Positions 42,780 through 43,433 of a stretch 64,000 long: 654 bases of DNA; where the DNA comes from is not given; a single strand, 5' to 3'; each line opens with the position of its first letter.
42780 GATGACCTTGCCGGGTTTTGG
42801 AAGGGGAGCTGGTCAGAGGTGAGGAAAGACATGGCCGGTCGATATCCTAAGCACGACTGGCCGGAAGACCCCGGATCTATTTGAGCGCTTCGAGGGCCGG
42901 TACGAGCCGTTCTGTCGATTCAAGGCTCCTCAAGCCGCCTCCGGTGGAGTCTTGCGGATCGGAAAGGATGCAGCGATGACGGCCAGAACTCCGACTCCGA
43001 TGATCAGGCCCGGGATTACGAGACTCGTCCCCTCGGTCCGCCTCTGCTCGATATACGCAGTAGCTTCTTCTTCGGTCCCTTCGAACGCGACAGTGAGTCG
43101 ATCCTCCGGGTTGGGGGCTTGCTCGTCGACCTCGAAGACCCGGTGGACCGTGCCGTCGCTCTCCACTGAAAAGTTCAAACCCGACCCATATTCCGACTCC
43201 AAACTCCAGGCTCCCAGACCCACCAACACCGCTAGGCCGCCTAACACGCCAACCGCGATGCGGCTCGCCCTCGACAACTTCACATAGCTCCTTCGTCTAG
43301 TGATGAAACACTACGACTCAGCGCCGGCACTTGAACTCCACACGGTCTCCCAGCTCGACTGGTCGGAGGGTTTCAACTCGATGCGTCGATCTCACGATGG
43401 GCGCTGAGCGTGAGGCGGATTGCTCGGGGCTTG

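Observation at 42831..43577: The last 17 hrpB codons are re-encoded 560 bp downstream, flanking a small inserted membrane-protein gene and an AT-rich patch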

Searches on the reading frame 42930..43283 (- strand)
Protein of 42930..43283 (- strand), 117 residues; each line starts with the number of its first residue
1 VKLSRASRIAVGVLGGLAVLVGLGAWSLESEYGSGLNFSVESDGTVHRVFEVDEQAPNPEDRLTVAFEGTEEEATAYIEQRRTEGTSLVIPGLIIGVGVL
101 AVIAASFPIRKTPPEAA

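Call 6: search_protein_families(library=pfam, proteins=[window:42930-43283:-], max_evalue=0.01)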
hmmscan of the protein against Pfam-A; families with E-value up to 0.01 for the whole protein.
window:42930-43283:- (117 aa): 0 families

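Call 7: find_encoding_contigs(protein=window:42930-43283:-, flank=10000, max_places=10)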
Protein window:42930-43283:- (117 aa): no gene with exactly this product is on record in the collection.

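Call 20: find_homologous_proteins(query=window:42930-43283:-, max_evalue=0.01)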
Query window:42930-43283:- (117 aa): 27 proteins with E <= 0.01 among 1376 candidates.
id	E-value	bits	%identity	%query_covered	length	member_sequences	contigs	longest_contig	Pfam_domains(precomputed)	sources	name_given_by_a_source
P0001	2.9e-67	242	100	100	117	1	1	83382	-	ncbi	-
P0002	9.5e-57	208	84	100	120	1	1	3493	-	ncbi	-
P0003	6.1e-54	199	81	100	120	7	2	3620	-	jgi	jgi:hypothetical protein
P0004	8.7e-54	198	83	100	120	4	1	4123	-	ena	-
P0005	1.3e-53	198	81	100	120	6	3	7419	-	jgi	-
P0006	1.7e-52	194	81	100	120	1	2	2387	-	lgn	-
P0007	1.9e-52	194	79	100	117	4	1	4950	-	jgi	-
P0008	4.6e-52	193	82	97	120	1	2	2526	-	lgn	-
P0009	1.0e-51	192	80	79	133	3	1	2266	-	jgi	jgi:hypothetical protein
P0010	2.0e-51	191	79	100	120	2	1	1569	-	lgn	-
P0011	2.0e-50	187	80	96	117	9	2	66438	-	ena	-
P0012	2.7e-50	187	79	97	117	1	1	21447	-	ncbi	-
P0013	4.1e-50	186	82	96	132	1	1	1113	-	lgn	-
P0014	6.0e-50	186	75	100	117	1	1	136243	-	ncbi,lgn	-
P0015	9.6e-50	185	78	97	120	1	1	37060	-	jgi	jgi:hypothetical protein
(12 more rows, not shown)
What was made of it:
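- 42911..43366 (-): orf117 module: the gene at 42930-43283 (GTG start), about 80 nt of conserved upstream region containing GAAGGAG, and about 18 nt after the stop. 27 protein homologues at 53-100% identity (call 20).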

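Call 22: find_encoding_contigs(protein=P0014, flank=6000, max_places=3)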
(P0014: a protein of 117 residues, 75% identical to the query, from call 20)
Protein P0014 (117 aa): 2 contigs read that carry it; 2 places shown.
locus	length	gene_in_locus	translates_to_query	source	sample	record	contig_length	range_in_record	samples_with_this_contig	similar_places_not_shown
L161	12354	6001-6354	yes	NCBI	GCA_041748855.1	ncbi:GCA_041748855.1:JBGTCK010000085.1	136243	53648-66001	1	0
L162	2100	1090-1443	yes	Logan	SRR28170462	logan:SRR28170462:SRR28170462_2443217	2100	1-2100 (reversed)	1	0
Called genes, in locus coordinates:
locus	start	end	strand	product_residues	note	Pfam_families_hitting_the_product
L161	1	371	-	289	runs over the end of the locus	PF04018:VCA0040-like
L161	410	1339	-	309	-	PF00291:PALP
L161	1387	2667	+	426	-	PF00266:Aminotran_5, PF22580:KYNU_C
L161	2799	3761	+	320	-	PF01544:CorA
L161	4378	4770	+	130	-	-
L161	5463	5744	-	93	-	-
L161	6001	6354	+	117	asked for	-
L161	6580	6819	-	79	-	-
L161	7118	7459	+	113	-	PF06262:Zincin_1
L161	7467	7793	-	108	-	-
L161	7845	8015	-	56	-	-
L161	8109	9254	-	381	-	PF00155:Aminotran_1_2, PF00266:Aminotran_5 (weak), PF01041:DegT_DnrJ_EryC1 (weak), PF01053:Cys_Met_Meta_PP (weak)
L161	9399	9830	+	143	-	PF07366:SnoaL, PF12680:SnoaL_2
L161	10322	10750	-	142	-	PF00692:dUTPase, PF22769:DCD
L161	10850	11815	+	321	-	-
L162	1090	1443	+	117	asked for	-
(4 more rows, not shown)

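Call 23: find_encoding_contigs(protein=P0011, flank=6000, max_places=3)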
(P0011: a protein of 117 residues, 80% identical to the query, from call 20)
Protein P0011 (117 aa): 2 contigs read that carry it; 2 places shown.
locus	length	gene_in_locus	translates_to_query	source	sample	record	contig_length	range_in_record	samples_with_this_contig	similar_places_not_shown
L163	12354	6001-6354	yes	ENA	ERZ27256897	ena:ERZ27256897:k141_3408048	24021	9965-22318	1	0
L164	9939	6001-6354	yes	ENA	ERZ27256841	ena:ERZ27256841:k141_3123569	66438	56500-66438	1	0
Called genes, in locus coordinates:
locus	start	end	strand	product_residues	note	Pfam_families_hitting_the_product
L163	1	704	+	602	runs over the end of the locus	PF07676:PD40 (faint), PF20434:BD-FAE (faint), PF26549:Tricorn_N, PF05448:AXE1 (faint), PF06500:FrsA-like (faint), PF02129:Peptidase_S15 (faint), PF00326:Peptidase_S9, PF01738:DLH (weak)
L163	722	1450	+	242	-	PF00702:Hydrolase, PF13419:HAD_2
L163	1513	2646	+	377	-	PF01266:DAO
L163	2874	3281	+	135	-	PF00582:Usp (faint)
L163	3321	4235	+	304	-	PF08240:ADH_N (weak), PF00107:ADH_zinc_N, PF13602:ADH_zinc_N_2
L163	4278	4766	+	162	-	PF01863:YgjP-like, PF10263:SprT-like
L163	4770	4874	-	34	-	PF08031:BBE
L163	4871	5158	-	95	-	PF08922:DUF1905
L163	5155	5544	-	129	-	PF08570:DUF1761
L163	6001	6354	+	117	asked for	-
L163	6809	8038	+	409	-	PF00211:Guanylate_cyc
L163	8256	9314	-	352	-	PF14539:DUF4442 (faint), PF20789:4HBT_3C (faint), PF03061:4HBT (weak), PF13622:4HBT_3 (weak), PF03061:4HBT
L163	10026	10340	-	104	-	-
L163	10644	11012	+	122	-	PF04020:Phage_holin_4_2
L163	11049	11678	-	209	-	PF02627:CMD (weak)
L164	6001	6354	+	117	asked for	-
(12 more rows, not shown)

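Call 24: find_encoding_contigs(protein=P0012, flank=6000, max_places=3)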
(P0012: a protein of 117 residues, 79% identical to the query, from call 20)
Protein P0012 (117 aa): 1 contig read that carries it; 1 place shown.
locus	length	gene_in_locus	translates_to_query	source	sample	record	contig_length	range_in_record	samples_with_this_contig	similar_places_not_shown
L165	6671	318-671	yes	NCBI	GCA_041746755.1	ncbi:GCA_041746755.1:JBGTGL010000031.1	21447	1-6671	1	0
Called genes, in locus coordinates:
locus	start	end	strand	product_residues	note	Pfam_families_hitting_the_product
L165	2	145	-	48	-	?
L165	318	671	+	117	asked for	-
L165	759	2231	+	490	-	PF13541:ChlI, PF01078:Mg_chelatase, PF07728:AAA_5 (weak), PF00493:MCM (weak), PF13335:Mg_chelatase_C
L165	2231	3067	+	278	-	PF02481:DNA_processg_A, PF18306:LDcluster4 (weak)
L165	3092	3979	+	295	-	PF02899:Phage_int_SAM_1, PF00589:Phage_integrase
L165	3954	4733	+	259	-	PF04542:Sigma70_r2, PF04539:Sigma70_r3, PF04545:Sigma70_r4, PF08281:Sigma70_r4_2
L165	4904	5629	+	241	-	PF00318:Ribosomal_S2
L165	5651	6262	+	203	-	PF00889:EF_TS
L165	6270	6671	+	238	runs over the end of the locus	PF00696:AA_kinase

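Call 25: find_encoding_contigs(protein=P0015, flank=6000, max_places=3)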
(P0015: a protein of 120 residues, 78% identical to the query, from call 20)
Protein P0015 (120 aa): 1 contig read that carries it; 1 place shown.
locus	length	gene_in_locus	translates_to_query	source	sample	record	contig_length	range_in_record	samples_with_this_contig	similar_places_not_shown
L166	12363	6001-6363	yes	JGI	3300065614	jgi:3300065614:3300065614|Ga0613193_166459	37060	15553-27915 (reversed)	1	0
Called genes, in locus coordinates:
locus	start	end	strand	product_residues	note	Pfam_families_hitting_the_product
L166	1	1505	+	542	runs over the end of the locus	-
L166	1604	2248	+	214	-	PF01872:RibD_C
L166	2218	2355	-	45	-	-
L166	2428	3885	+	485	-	PF00171:Aldedh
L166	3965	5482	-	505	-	PF01266:DAO, PF12831:FAD_oxidored (weak), PF13450:NAD_binding_8 (faint), PF00355:Rieske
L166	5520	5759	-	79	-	PF23855:DUF7218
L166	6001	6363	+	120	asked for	-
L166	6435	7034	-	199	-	PF00072:Response_reg, PF00196:GerE, PF04545:Sigma70_r4 (weak), PF08281:Sigma70_r4_2 (weak)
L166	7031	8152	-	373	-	PF07730:HisKA_3, PF13581:HATPase_c_2 (weak), PF02518:HATPase_c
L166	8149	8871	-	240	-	PF01061:ABC2_membrane, PF12698:ABC2_membrane_3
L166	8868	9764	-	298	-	PF00005:ABC_tran, PF13304:AAA_21 (weak)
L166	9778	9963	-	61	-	-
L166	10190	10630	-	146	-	-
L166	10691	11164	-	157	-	PF01967:MoaC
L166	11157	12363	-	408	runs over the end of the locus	PF03453:MoeA_N, PF00994:MoCF_biosynth, PF03454:MoeA_C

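Call 29: find_encoding_contigs(protein=P0002, flank=6000, max_places=3)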
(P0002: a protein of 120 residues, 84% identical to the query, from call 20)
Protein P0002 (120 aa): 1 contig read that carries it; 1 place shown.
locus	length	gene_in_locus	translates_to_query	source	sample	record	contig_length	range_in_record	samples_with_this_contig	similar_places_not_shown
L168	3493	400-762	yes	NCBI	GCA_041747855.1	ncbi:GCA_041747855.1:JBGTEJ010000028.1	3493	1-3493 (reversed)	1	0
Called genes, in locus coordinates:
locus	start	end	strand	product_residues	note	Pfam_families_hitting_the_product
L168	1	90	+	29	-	?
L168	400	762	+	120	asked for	-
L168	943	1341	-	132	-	PF07366:SnoaL, PF12680:SnoaL_2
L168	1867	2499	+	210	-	-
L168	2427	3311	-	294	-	PF13276:HTH_21, PF00665:rve, PF13683:rve_3, PF13333:rve_2 (weak)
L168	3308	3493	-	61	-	?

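Call 30: find_encoding_contigs(protein=P0005, flank=6000, max_places=4)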
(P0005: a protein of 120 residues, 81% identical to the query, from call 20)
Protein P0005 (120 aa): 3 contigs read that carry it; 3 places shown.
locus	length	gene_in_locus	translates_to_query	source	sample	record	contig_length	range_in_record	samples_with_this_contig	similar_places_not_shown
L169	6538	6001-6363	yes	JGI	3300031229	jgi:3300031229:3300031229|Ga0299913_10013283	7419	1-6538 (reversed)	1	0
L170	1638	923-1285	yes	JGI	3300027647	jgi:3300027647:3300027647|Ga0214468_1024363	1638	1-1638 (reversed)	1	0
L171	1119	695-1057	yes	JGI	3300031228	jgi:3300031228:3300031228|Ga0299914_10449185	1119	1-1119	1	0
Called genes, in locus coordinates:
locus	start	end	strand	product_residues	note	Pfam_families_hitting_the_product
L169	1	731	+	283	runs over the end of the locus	PF01548:DEDD_Tnp_IS110, PF02371:Transposase_20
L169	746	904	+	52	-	-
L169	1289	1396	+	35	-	-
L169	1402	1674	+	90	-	-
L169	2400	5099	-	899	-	-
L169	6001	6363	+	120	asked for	-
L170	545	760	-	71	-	-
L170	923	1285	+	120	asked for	-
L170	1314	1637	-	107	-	?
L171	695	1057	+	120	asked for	-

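Call 42: find_encoding_contigs(protein=P0004, flank=5000, max_places=3)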
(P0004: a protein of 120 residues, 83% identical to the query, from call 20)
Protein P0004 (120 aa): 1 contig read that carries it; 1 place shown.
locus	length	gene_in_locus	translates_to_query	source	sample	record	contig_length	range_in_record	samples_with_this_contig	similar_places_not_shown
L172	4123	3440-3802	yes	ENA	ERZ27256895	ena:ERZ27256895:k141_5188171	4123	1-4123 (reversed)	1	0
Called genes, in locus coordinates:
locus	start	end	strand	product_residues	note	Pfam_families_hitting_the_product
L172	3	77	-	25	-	?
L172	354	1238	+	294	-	PF00561:Abhydrolase_1, PF12697:Abhydrolase_6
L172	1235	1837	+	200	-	PF00440:TetR_N, PF13977:TetR_C_6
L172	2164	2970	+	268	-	PF00211:Guanylate_cyc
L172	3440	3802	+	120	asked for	-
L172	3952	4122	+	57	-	?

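Call 43: find_encoding_contigs(protein=P0007, flank=5000, max_places=3)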
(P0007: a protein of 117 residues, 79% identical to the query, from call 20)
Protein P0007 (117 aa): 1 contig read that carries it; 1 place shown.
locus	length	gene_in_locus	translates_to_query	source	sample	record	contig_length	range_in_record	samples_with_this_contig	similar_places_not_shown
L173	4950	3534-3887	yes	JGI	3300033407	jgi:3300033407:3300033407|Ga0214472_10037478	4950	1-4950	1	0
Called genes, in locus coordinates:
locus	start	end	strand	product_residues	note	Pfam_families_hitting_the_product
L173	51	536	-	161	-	-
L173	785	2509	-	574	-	PF01344:Kelch_1 (faint), PF07646:Kelch_2 (faint), PF13415:Beta-prop_FBX42 (faint), PF13964:Beta-prop_Calicin (faint), PF24681:Kelch_KLHDC2_KLHL20_DRC7 (weak), PF24981:Beta-prop_ATRN-LZTR1 (weak), PF24681:Kelch_KLHDC2_KLHL20_DRC7, PF24981:Beta-prop_ATRN-LZTR1 (weak), +2 more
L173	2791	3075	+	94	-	PF08751:TrwC (weak)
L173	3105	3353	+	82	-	PF02810:SEC-C (weak)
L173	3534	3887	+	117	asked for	-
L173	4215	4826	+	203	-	-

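Call 55: search_protein_families(library=ncbifam, proteins=[window:42930-43283:-], max_evalue=1)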
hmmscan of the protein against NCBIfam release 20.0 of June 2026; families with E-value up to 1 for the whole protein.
window:42930-43283:- (117 aa): 2 families
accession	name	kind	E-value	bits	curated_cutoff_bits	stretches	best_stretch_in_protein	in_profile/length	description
NF053601.1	asym_polar_PgfA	equivalog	0.47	9.8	160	0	42-105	231-299/303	cell envelope lipid trafficking protein PgfA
NF053845.1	CoaP_CTERM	equivalog_domain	0.52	10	35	1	92-106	10-24/35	choice-of-anchor protein CoaP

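Call 56: search_protein_families(library=phrogs, proteins=[window:42930-43283:-], max_evalue=1)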
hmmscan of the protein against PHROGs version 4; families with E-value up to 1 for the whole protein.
window:42930-43283:- (117 aa): 1 family
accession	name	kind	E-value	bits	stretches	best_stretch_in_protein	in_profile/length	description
phrog_5403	-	unknown function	0.19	12.2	1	34-94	69-128/208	-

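Call 57: search_protein_families(library=padloc, proteins=[window:42930-43283:-], max_evalue=1)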
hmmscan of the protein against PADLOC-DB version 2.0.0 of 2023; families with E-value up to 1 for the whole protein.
window:42930-43283:- (117 aa): 0 families

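Call 69: find_encoding_contigs(protein=P0001, flank=4000, max_places=4)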
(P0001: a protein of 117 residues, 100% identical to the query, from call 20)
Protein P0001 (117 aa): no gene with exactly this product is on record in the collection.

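Call 79: find_related_loci(query=A2, collection=viral_contigs, flank=6000)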
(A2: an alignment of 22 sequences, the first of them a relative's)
Query A2 (117 aa) in viral_contigs; peptide patterns used: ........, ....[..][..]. (x = any residue, [..] = any of these).
600 stretches matched a pattern, but none encodes a relative of the query by tblastn (E <= 1e-3).
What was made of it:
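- orf117 is not found on viral contigs (call 79).
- Tried and rejected: No relative in IMG/VR (call 79).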

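Call 85: predict_structure(alignment_id=A2)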
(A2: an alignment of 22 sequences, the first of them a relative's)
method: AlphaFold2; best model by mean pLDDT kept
length: 117 residues; sequences in the alignment: 22
mean_pLDDT: 82.4   pTM: 0.51
mean pLDDT of the five models: 82.4, 81.4, 75.9, 75.4, 74.7
residues with pLDDT >= 90: 32; 70-90: 66; 50-70: 18; < 50: 1
segments of 3 or more residues with pLDDT < 50: none
pLDDT, mean of each block of 10 residues (from residue 1): 78 92 85 76 91 84 89 90 78 90 77 52
secondary structure, 60 per line:
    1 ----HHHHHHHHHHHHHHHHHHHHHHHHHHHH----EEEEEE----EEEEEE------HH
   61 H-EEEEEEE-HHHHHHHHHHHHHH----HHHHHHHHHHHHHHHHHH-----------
elements in order: H5-32 E37-42 E47-52 E63-69 H71-84 H89-106
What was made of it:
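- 42911..43366 (-): The AlphaFold model shows TM, three strands, a helix, TM (call 85).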

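Call 87: fold_search(model_id=the predicted structure, library=pdb)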
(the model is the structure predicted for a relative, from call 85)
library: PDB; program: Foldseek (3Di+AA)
matches with E <= 10: 415; with E <= 0.001: 0
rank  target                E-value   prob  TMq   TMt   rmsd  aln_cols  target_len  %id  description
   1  7olc_Lq               2.0e-01  0.66  0.32  0.27  16.8        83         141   14  Thermophilic eukaryotic 80S ribosome at idle POST state (released 2022-01-26)
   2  8i9w_CV               2.6e-01  0.66  0.33  0.28  17.0        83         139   16  Cryo-EM structure of a Chaetomium thermophilum pre-60S ribosomal subunit - Dbp10-3 (released 2023-05-17)
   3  9c3c_n                5.9e-01  0.16  0.23  0.17   9.8       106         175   13  Cryo-EM structure of native dystrophin-glycoprotein complex (DGC) (released 2024-10-23)
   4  7o7y_Br               6.7e-01  0.54  0.34  0.32  16.4        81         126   11  Rabbit 80S ribosome stalled close to the mutated SARS-CoV-2 slippery site by a pseudoknot (high resolution) (released 2021-06-02)
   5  8eug_3                7.1e-01  0.60  0.34  0.33  14.0        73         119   11  Ytm1 associated nascent 60S ribosome State 3 (released 2022-11-30)
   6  8etj_3                8.0e-01  0.54  0.34  0.32  14.0        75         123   13  Fkbp39 associated 60S nascent ribosome State 2 (released 2022-11-30)
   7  9y42_r                8.0e-01  0.41  0.33  0.31  16.4        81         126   10  Structure of naked mole-rat ribosome with P/E tRNA and eEF2 (rotated) (released 2026-02-18)
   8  9f1d_Br               9.0e-01  0.35  0.32  0.31  15.5        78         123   13  Mammalian quaternary complex of a translating 80S ribosome, NAC, MetAP1 and NatA/E-HYPK (released 2024-08-21)
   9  8esq_3                9.6e-01  0.30  0.31  0.24  14.2        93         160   13  Ytm1 associated nascent 60S ribosome State 2 (released 2022-11-30)
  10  9fqz_Lr               1.2e+00  0.25  0.30  0.29  15.8        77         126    9  CRYO-EM STRUCTURE OF HCT15 POLYSOMES BOUND TO EEF2, EBP1, AND SERBP1 (released 2026-01-14)
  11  7qgg_r                1.2e+00  0.23  0.30  0.27  16.2        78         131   10  Neuronal RNA granules are ribosome complexes stalled at the pre-translocation state (released 2022-10-26)
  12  5dth_D                1.2e+00  0.18  0.21  0.22   6.2        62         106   26  Crystal structure of MUPP1 PDZ8 domain from rattus norvegicus (released 2016-09-14)
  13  3vli_A                1.2e+00  0.08  0.21  0.05  11.0        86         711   15  Crystal Structure Analysis of the Cyanide Arg409Leu Variant KatG from HALOARCULA MARISMORTUI (released 2012-12-05)
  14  9r2r_D                1.2e+00  0.07  0.17  0.16  13.6        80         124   16  De novo designed M7 protein fold (released 2025-05-14)
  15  8etg_3                1.4e+00  0.38  0.34  0.33  14.0        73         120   11  Fkbp39 associated 60S nascent ribosome State 3 (released 2022-11-30)
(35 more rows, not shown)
